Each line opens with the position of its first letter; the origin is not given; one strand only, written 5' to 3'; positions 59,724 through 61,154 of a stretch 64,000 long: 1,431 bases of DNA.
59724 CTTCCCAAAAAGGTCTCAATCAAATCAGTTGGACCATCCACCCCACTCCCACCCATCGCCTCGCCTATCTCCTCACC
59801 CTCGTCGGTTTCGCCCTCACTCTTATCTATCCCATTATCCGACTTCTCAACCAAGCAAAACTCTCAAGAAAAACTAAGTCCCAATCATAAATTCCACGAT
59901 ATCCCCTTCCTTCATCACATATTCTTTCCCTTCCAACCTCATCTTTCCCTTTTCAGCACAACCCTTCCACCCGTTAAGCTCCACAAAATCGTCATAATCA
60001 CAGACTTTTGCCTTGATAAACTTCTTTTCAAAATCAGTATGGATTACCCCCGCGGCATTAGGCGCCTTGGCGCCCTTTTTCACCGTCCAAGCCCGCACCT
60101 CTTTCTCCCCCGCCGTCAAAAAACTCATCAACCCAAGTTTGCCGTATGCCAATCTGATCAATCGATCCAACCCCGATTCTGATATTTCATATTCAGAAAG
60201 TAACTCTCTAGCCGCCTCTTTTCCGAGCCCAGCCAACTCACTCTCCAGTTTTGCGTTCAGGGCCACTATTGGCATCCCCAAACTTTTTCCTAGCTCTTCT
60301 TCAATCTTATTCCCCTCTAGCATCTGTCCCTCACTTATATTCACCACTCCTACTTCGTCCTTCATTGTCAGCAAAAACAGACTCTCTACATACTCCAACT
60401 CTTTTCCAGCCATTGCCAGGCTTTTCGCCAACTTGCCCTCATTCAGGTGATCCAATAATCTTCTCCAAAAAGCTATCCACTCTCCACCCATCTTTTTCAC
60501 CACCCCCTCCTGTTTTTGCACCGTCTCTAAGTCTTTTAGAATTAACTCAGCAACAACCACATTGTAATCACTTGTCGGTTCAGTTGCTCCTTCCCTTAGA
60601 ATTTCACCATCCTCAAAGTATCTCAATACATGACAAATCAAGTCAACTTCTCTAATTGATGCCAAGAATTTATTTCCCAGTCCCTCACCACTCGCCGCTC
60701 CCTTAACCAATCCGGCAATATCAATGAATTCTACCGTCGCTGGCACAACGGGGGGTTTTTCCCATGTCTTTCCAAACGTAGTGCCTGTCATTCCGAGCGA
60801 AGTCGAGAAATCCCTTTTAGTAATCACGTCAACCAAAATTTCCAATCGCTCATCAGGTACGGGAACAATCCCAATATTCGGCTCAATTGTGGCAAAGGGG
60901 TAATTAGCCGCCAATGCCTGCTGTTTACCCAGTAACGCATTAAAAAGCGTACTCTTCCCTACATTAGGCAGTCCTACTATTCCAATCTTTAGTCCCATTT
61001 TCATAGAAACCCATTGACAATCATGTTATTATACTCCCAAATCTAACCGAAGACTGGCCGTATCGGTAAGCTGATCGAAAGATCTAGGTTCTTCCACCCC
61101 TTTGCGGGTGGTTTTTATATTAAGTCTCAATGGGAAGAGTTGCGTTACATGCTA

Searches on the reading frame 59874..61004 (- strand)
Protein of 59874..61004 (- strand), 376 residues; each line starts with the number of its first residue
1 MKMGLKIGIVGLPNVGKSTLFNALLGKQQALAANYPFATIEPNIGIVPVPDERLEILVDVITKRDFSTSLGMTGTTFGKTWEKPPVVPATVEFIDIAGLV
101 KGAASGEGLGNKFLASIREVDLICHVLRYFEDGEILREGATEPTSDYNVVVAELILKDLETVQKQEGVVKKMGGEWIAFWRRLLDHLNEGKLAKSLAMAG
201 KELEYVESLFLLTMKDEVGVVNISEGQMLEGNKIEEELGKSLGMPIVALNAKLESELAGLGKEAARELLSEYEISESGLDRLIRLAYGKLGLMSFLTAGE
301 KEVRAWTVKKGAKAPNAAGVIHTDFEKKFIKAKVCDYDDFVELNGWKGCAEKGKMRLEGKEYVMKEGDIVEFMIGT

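Call 76: search_protein_families(library=pfam, proteins=[window:59874-61004:-], max_evalue=0.001)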
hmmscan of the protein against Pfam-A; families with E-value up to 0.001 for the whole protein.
window:59874-61004:- (376 aa): 4 families
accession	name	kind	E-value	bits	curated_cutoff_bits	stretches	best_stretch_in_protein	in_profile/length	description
PF06071.19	YchF-GTPase_C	-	5.2e-36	123.1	27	1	292-373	1-82/84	Protein of unknown function (DUF933)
PF01926.29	MMR_HSR1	-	9.3e-22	77.7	21.9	1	6-130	1-85/113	50S ribosome-binding GTPase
PF02421.24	FeoB_N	-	1.9e-10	40.9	27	1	6-56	2-51/156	Ferrous iron transport protein B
PF02824.27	TGS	-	0.00045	20.6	22.2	0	308-372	13-58/60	TGS domain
